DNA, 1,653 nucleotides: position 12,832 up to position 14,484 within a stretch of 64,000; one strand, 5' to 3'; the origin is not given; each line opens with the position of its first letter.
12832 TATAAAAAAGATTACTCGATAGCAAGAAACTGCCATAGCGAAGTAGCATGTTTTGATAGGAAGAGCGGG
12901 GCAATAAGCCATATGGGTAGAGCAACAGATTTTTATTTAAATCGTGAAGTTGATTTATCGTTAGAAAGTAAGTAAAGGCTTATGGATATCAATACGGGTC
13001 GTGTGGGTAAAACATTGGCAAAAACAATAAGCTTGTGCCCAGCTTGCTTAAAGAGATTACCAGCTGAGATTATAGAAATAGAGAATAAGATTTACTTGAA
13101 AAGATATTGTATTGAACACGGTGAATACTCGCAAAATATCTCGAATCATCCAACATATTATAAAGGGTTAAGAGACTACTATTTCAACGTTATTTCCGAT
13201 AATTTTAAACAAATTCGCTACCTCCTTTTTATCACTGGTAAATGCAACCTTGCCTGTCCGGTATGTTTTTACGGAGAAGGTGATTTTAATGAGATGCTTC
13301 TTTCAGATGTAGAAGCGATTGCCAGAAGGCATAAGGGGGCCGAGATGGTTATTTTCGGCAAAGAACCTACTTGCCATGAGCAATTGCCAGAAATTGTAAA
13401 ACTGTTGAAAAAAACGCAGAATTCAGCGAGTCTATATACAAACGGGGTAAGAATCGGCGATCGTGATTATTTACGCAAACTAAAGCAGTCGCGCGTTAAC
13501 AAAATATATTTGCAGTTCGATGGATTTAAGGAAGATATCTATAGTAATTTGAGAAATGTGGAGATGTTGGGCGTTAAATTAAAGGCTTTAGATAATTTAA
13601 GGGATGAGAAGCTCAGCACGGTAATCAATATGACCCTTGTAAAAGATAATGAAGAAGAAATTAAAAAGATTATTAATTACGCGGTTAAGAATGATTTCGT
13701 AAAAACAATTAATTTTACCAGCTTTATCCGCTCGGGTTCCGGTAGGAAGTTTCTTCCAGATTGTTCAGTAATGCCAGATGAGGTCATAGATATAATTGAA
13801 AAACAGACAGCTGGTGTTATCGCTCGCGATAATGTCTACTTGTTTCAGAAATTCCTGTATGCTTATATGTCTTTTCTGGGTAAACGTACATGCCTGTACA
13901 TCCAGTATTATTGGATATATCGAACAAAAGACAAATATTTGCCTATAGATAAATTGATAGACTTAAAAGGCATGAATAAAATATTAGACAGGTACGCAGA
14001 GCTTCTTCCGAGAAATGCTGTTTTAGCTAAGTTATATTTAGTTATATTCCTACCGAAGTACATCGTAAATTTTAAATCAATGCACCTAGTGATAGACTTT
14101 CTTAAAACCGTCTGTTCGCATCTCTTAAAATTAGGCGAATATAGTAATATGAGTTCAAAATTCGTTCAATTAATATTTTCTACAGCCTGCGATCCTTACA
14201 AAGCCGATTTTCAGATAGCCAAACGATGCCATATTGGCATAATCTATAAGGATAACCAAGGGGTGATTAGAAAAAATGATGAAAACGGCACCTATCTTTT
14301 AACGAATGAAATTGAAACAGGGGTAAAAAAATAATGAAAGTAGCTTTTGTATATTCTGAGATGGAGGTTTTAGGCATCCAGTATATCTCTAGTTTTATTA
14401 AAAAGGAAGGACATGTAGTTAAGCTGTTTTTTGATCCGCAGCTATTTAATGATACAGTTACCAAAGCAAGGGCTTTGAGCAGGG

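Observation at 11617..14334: Radical SAM subfamily with an N-terminal Cys4/Cys3His Zn-ribbon preceding the CxxxCxxC core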

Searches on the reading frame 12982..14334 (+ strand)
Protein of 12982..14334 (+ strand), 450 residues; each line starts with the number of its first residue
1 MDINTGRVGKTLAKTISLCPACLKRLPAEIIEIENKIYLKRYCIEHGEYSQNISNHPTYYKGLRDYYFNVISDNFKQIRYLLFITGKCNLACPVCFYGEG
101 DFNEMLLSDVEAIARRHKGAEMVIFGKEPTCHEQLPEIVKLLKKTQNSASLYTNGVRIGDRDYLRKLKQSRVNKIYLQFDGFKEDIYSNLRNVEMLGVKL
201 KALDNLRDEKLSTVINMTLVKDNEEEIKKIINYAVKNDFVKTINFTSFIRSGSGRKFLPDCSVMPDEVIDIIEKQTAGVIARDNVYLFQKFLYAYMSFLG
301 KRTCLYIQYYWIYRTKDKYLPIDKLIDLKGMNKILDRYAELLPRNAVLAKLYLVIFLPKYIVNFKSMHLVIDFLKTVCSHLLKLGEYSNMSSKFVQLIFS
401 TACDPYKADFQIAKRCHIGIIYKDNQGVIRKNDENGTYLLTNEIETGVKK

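Call 3: search_protein_families(library=pfam, proteins=[window:12982-14334:+], max_evalue=0.01)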
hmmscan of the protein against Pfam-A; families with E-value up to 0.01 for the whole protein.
window:12982-14334:+ (450 aa): 2 families
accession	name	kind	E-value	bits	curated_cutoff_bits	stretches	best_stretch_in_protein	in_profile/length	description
PF04055.27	Radical_SAM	-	6.3e-19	69.2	29.5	1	84-233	3-165/166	Radical SAM superfamily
PF23545.1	Zn_ribbon_HMPTM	-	6.2e-15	54.9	27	1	12-53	2-43/45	HMPTM N-terminal zinc ribbon domain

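Call 4: search_protein_families(library=ncbifam, proteins=[window:12982-14334:+], max_evalue=0.01)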
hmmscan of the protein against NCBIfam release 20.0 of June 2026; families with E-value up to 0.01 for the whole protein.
window:12982-14334:+ (450 aa): 30 families (the best 25 are shown)
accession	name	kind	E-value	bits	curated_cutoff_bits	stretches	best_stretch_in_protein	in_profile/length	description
NF045702.1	rSAM_GDGT_ether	equivalog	4.4e-46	157.5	450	2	82-422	90-457/486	tetraether lipid synthase Tes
NF045646.2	rSAM_Se_TrsS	equivalog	3.1e-43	147.9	490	2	80-284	88-303/441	radical SAM (seleno)protein TrsS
NF045703.1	rSAM_Tes_intein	exception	8e-18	63.6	1700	1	118-367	642-903/1040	tetraether lipid synthase Tes, intein-containing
TIGR04317.1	W_rSAM_matur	equivalog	1.6e-15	57.1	380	1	82-308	8-240/349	tungsten cofactor oxidoreductase radical SAM maturase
TIGR04303.1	GeoRSP_rSAM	equivalog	2.8e-12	46.9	400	1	84-268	11-197/325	GeoRSP system radical SAM/SPASM protein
TIGR02666.1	moaA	equivalog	5.9e-12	45.2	284.05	1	77-256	8-200/336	GTP 3',8-cyclase MoaA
TIGR04055.1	rSAM_NirJ2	equivalog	2.7e-11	43.6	500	1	85-239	7-166/326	putative heme d1 biosynthesis radical SAM protein NirJ2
TIGR04546.1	rSAM_ahbC_deAc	equivalog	7.2e-11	41.5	650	1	83-276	44-243/390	12,18-didecarboxysiroheme deacetylase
TIGR03972.1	rSAM_TYW1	equivalog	1.1e-09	37.8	317.95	1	128-260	129-260/297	4-demethylwyosine synthase TYW1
TIGR04545.1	rSAM_ahbD_hemeb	equivalog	2.5e-09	37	500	1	84-238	6-166/339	heme b synthase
NF045574.1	sacti_mat_StsB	exception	1.3e-08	34.2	625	1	55-235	76-257/466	StsB family radical SAM/SPASM domain sactipeptide maturase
NF038332.1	rSAM_rare_HxsC4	exception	2.4e-08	33.5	500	1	87-190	23-133/335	radical SAM protein HxsC4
NF038107.1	rSAM_NF038107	equivalog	5.4e-08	32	600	1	64-293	71-326/444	Cys-every-fifth radical SAM/SPASM peptide maturase CefB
TIGR03977.1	rSAM_pair_HxsC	equivalog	5.7e-08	32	267.9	1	80-274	27-231/292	His-Xaa-Ser system radical SAM maturase HxsC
TIGR04340.1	rSAM_ACGX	hypoth_equivalog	8.5e-08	31.8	400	1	106-252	42-186/341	radical SAM/SPASM domain protein, ACGX system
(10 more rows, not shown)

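Call 6: search_solved_structures(query=window:12982-14334:+, max_evalue=0.001, show_alignments=1)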
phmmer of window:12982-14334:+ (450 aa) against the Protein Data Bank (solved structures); distinct sequences matched with E-value up to 0.001: 2.
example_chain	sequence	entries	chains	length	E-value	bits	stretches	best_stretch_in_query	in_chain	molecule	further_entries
7tol_A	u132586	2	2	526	5.3e-37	130.9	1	13-418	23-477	glycerol dibiphytanyl glycerol tetraether - macrocyclic archaeol synthase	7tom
6efn_A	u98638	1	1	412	2.3e-05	26.6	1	48-234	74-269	Sporulation killing factor maturation protein SkfB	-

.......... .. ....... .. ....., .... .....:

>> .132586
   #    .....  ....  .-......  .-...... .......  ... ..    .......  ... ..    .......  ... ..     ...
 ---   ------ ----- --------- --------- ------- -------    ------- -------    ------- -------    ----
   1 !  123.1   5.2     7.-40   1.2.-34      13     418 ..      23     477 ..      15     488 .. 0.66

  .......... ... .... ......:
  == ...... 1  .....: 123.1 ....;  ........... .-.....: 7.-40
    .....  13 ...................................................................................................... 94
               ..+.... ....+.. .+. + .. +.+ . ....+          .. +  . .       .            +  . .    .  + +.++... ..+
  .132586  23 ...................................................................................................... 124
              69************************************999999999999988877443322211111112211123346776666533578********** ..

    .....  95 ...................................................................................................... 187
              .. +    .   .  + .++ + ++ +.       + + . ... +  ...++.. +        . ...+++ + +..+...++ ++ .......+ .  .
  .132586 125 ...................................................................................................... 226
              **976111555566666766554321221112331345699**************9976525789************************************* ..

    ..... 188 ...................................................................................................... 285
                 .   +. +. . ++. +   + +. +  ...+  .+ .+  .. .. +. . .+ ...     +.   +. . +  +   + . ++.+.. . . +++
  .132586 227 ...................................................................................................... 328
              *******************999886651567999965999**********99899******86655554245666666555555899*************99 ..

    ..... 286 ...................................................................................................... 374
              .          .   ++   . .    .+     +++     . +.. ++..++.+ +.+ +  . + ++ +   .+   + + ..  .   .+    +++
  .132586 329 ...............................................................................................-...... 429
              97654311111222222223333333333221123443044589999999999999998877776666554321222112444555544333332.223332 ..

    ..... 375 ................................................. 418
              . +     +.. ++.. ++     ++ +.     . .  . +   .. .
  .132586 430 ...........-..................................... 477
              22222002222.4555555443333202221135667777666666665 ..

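Call 11: find_homologous_proteins(query=window:12982-14334:+, max_evalue=0.00001)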
Query window:12982-14334:+ (450 aa): 88 proteins with E <= 0.00001 among 6098 candidates.
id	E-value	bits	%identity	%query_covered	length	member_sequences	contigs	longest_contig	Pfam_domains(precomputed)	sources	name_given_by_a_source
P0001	0.0e+0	1018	100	100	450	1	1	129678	PF23545.2,PF04055.28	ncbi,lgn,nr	ncbi:MAG: radical SAM protein [Candidatus Omnitrophica bacterium]|nr:radical SAM protein [Candidatus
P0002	1.6e-200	685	66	98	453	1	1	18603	PF23545.2,PF04055.28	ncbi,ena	-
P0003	4.9e-191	653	63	98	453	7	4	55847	PF23545.2,PF04055.28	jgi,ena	jgi:hypothetical protein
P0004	1.0e-182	626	64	94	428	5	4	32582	PF23545.2,PF04055.28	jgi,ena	-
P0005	4.5e-133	462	47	94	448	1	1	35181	PF23545.2,PF04055.28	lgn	-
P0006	6.1e-121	422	43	98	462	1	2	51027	PF23545.2,PF04055.28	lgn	-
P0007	2.8e-118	414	43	97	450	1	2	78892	PF04055.28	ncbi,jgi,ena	-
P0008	1.3e-114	402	45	96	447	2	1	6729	PF23545.2,PF04055.28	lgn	-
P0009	5.7e-110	386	41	97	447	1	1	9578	PF23545.2,PF04055.28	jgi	-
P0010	8.4e-88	313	36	92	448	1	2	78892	PF23545.2,PF04055.28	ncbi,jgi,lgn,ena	-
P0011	1.4e-83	299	37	90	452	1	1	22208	PF23545.2,PF04055.28,PF13353.12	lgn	-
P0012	1.3e-80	290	35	93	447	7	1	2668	PF23545.2,PF04055.28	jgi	-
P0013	2.6e-67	246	33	94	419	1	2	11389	PF23545.2,PF04055.28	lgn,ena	-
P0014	1.5e-59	220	35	75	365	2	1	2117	PF04055.28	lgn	-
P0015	1.1e-55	207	34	88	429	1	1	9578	PF04055.28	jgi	-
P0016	1.0e-31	128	29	94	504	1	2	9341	PF23545.2,PF04055.28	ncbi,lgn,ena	-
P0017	1.1e-31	128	28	93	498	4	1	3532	PF23545.2,PF04055.28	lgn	-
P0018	2.0e-31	127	33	64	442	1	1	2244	PF23545.2,PF04055.28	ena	-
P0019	2.2e-31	127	29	92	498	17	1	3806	PF23545.2,PF04055.28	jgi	-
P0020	3.7e-31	127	29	76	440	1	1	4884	PF23545.2,PF04055.28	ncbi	-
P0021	3.7e-31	127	29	92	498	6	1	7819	PF23545.2,PF04055.28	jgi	-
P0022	6.3e-31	126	32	62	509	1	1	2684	PF23545.2,PF04055.28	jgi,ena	-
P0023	7.0e-31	126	27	92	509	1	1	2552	PF23545.2,PF04055.28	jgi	-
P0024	1.7e-30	124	29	92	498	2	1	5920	PF23545.2,PF04055.28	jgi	jgi:uncharacterized radical SAM superfamily Fe-S cluster-containing enzyme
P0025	2.0e-30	124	32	62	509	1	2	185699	PF23545.2,PF04055.28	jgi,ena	-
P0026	1.0e-29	122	27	90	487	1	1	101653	PF23545.2,PF04055.28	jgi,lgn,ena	-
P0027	1.3e-29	121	29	71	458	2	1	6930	PF23545.2,PF04055.28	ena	-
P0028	2.1e-29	121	27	93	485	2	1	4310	PF23545.2,PF04055.28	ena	-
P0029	1.7e-28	118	28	93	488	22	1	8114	PF23545.2,PF04055.28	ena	-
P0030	2.0e-28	118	30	60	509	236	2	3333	PF23545.2,PF04055.28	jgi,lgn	jgi:hypothetical protein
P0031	3.4e-28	117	26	92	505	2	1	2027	PF23545.2,PF04055.28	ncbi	-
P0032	4.0e-28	117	28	93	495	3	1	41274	PF23545.2,PF04055.28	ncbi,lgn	ncbi:MAG: radical SAM protein [Candidatus Methanoperedens sp.]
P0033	4.2e-28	116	31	60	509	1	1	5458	PF23545.2,PF04055.28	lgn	-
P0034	5.1e-28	116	26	90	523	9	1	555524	PF23545.2,PF04055.28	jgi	-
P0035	7.6e-28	116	26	92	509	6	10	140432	PF23545.2,PF04055.28,PF13353.12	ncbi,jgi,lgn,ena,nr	ncbi:MAG: radical SAM protein [Thaumarchaeota archaeon]|jgi:uncharacterized radical SAM superfamily 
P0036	8.3e-28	116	28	93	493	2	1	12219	PF23545.2,PF04055.28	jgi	jgi:uncharacterized radical SAM superfamily Fe-S cluster-containing enzyme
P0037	1.6e-27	115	29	93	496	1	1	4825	PF23545.2,PF04055.28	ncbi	-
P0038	4.7e-27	113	34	52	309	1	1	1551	PF23545.2,PF04055.28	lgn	-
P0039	7.3e-27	112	28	93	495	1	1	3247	PF23545.2,PF04055.28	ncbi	-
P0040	8.8e-27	112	26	92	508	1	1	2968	PF23545.2,PF04055.28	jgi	jgi:uncharacterized radical SAM superfamily Fe-S cluster-containing enzyme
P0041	1.3e-26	112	31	60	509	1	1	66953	PF23545.2,PF04055.28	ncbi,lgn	-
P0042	2.4e-26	111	33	54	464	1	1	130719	PF23545.2,PF04055.28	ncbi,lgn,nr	ncbi:MAG: radical SAM protein [Bacteroidetes bacterium]|nr:radical SAM protein [Bacteroidota bacteri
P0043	3.0e-26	110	32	54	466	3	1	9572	PF23545.2,PF04055.28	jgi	jgi:7,8-dihydro-6-hydroxymethylpterin dimethyltransferase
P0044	3.7e-26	110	32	62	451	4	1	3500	PF23545.2,PF04055.28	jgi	jgi:7,8-dihydro-6-hydroxymethylpterin dimethyltransferase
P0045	3.9e-26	110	28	93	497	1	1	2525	PF23545.2,PF04055.28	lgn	-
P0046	5.6e-26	109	28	93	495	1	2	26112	PF23545.2,PF04055.28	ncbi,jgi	jgi:uncharacterized radical SAM superfamily Fe-S cluster-containing enzyme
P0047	2.4e-25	107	26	91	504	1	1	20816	PF23545.2,PF04055.28,PF13353.12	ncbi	ncbi:MAG: tetraether lipid synthase Tes [Candidatus Bathyarchaeota archaeon]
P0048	3.0e-25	107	30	77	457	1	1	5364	PF23545.2,PF04055.28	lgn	-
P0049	6.3e-25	106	27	93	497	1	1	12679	PF23545.2,PF04055.28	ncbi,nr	ncbi:7,8-dihydro-6-hydroxymethylpterin dimethyltransferase [uncultured archaeon]|nr:7,8-dihydro-6-hy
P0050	7.3e-25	106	30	62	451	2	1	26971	PF23545.2,PF04055.28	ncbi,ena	-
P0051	7.4e-25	106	33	54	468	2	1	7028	PF23545.2,PF04055.28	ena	-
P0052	7.5e-25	106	32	54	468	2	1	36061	PF23545.2,PF04055.28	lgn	-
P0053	8.4e-25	106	32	54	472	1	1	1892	PF23545.2,PF04055.28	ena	-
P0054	9.6e-25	105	28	93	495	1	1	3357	PF23545.2,PF04055.28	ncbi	-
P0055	1.5e-24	105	28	72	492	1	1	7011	PF23545.2,PF04055.28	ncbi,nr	ncbi:MAG: radical SAM protein [Methanotrichaceae archaeon]|nr:radical SAM protein [Methanotrichaceae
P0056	2.3e-24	104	26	73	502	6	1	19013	PF23545.2,PF04055.28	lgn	-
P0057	2.9e-24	104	32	54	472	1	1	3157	PF23545.2,PF04055.28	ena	-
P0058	3.1e-24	104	32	54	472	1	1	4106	PF23545.2,PF04055.28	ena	-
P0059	3.2e-24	104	32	54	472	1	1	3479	PF23545.2,PF04055.28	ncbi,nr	ncbi:MAG TPA: radical SAM protein [Flavisolibacter sp.]|nr:radical SAM protein [Flavisolibacter sp.]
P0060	6.1e-24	103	32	54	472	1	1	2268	PF23545.2,PF04055.28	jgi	jgi:uncharacterized radical SAM superfamily Fe-S cluster-containing enzyme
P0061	6.6e-24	103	27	73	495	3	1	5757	PF23545.2,PF04055.28,PF13353.12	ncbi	-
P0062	6.7e-24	103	30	64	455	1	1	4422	PF23545.2,PF04055.28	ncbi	-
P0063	9.2e-24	102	32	54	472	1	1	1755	PF23545.2,PF04055.28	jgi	jgi:uncharacterized radical SAM superfamily Fe-S cluster-containing enzyme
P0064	9.4e-24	102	32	60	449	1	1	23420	PF23545.2,PF04055.28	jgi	jgi:7,8-dihydro-6-hydroxymethylpterin dimethyltransferase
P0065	7.1e-23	99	28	64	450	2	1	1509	PF23545.2,PF04055.28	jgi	jgi:uncharacterized radical SAM superfamily Fe-S cluster-containing enzyme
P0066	3.3e-21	94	28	59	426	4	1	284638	PF23545.2,PF04055.28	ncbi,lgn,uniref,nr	ncbi:radical SAM protein [Desulfosporosinus shakirovi]|uniref:radical SAM protein n=1 Tax=Desulfospo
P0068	1.6e-20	92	25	93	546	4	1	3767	PF23545.2,PF04055.28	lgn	-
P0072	3.1e-17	81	25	74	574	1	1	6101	PF23545.2,PF04055.28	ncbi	-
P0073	3.0e-15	74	29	56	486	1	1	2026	PF23545.2,PF04055.28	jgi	jgi:uncharacterized radical SAM superfamily Fe-S cluster-containing enzyme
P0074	5.2e-15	73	28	54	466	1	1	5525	PF23545.2,PF04055.28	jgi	jgi:hypothetical protein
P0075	8.3e-15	73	23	74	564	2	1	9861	PF23545.2,PF04055.28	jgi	-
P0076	6.0e-14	70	26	61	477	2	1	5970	PF23545.2,PF04055.28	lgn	-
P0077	1.9e-13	68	27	60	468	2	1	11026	PF23545.2,PF04055.28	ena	-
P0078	6.5e-12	63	27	54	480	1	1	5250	PF23545.2,PF04055.28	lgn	-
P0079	4.0e-10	57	28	52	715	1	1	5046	PF23545.2,PF04055.28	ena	-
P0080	4.9e-10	57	24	72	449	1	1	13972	PF23545.2,PF04055.28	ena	-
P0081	1.2e-9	56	25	52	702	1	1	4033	PF23545.2,PF04055.28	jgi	jgi:7,8-dihydro-6-hydroxymethylpterin dimethyltransferase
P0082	1.3e-8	52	26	52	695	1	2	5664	PF23545.2,PF04055.28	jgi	jgi:uncharacterized radical SAM superfamily Fe-S cluster-containing enzyme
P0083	2.9e-8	51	23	52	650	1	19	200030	PF23545.2,PF04055.28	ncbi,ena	-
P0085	1.0e-6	46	23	53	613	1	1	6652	PF23545.2,PF04055.28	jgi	jgi:uncharacterized radical SAM superfamily Fe-S cluster-containing enzyme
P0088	6.6e-6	43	24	53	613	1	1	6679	PF23545.2,PF04055.28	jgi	jgi:uncharacterized radical SAM superfamily Fe-S cluster-containing enzyme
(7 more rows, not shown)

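Call 24: find_encoding_contigs(protein=P0007, flank=10000, max_places=3)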
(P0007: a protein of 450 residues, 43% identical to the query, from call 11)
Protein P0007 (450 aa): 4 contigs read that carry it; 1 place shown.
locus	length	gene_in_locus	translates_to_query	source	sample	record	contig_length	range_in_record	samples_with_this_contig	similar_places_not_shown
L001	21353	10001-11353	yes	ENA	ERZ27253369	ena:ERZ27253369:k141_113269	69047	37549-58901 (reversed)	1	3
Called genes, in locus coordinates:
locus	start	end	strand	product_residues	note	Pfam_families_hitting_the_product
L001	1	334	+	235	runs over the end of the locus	PF00535:Glycos_transf_2, PF10111:Glyco_tranf_2_2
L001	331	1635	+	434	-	PF23545:Zn_ribbon_HMPTM, PF04055:Radical_SAM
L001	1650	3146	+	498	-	PF02310:B12-binding, PF04055:Radical_SAM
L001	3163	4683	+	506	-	PF02310:B12-binding, PF19864:Radical_SAM_N2 (faint), PF04055:Radical_SAM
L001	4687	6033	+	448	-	PF23545:Zn_ribbon_HMPTM, PF04055:Radical_SAM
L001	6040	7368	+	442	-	PF23545:Zn_ribbon_HMPTM, PF04055:Radical_SAM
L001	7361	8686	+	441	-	PF23545:Zn_ribbon_HMPTM, PF04055:Radical_SAM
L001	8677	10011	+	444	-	PF23545:Zn_ribbon_HMPTM, PF04055:Radical_SAM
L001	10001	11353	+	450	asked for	PF04055:Radical_SAM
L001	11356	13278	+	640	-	-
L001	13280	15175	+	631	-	PF13522:GATase_6, PF13537:GATase_7, PF00733:Asn_synthase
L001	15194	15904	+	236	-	PF08889:WbqC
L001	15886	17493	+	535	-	PF13231:PMT_2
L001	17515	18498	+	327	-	PF04055:Radical_SAM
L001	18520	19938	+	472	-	PF02310:B12-binding, PF04055:Radical_SAM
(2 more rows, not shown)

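Call 25: find_encoding_contigs(protein=P0003, flank=10000, max_places=3)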
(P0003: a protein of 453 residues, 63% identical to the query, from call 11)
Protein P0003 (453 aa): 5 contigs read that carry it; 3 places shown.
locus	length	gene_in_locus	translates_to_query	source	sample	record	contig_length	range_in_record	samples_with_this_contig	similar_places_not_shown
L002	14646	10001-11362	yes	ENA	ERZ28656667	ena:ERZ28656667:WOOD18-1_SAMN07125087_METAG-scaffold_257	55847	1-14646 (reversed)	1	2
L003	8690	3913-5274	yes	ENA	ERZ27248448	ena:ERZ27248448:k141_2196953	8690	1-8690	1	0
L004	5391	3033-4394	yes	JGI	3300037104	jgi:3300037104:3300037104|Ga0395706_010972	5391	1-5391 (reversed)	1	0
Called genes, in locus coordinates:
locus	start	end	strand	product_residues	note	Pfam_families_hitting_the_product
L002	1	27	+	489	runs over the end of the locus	PF02310:B12-binding, PF04055:Radical_SAM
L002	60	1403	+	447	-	PF23545:Zn_ribbon_HMPTM, PF04055:Radical_SAM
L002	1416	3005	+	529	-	PF02310:B12-binding, PF04055:Radical_SAM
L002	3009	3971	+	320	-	PF13472:Lipase_GDSL_2 (weak)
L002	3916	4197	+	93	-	PF23545:Zn_ribbon_HMPTM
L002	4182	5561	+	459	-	PF23545:Zn_ribbon_HMPTM, PF04055:Radical_SAM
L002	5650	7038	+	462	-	PF23545:Zn_ribbon_HMPTM, PF04055:Radical_SAM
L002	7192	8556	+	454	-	PF02310:B12-binding (weak)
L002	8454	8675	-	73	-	-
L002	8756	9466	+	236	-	-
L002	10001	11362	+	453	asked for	PF23545:Zn_ribbon_HMPTM, PF04055:Radical_SAM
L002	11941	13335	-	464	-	PF04055:Radical_SAM, PF13353:Fer4_12 (weak)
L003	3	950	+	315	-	?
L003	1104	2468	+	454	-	PF02310:B12-binding (weak)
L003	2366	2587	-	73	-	-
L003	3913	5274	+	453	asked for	PF23545:Zn_ribbon_HMPTM, PF04055:Radical_SAM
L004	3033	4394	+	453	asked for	PF23545:Zn_ribbon_HMPTM, PF04055:Radical_SAM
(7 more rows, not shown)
